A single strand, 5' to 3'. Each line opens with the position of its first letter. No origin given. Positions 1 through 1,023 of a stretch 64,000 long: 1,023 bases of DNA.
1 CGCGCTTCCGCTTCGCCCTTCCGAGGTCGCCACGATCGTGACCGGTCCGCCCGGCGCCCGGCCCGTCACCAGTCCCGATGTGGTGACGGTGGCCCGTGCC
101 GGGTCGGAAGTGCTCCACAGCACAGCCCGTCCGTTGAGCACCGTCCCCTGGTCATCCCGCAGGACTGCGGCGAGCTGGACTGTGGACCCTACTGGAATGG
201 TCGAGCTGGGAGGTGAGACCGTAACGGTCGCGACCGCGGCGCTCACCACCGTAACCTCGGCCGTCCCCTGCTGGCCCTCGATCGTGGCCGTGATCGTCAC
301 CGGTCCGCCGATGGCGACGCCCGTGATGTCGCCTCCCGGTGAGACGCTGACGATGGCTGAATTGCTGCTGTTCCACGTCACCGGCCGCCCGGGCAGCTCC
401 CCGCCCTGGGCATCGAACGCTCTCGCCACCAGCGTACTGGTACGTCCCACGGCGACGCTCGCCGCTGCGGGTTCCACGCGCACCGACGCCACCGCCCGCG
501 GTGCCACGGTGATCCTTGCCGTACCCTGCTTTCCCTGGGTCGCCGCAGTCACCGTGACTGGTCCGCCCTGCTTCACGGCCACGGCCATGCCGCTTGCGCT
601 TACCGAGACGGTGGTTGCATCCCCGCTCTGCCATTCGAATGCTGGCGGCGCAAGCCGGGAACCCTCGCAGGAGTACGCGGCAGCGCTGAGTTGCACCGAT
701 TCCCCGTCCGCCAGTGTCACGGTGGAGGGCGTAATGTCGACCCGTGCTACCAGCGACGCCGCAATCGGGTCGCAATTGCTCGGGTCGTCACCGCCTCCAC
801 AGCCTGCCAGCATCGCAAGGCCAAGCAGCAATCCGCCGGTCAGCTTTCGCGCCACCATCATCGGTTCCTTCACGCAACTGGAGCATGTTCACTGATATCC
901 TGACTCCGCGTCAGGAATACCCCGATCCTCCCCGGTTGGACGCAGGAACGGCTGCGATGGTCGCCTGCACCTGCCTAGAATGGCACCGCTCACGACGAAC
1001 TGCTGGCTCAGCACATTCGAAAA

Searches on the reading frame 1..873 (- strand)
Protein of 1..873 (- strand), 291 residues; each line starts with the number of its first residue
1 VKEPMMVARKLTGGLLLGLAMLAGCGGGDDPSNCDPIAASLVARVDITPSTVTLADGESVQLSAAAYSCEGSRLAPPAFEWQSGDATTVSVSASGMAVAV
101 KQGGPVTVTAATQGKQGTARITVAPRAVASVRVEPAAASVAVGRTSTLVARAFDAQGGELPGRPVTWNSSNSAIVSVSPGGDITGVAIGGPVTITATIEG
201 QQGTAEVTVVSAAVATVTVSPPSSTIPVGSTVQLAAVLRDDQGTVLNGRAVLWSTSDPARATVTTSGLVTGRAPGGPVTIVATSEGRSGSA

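Call 69: search_protein_families(library=pfam, proteins=[window:1-873:-], max_evalue=0.0001)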
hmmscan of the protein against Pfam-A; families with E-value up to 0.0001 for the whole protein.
window:1-873:- (291 aa): 2 families
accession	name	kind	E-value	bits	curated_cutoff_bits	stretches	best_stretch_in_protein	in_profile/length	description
PF02368.24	Big_2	-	4.1e-25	88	22.8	3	127-209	1-79/79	Bacterial Ig-like domain (group 2)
PF02369.22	Big_1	-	4.9e-08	33.4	34.9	0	139-209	11-92/93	Bacterial Ig-like domain (group 1)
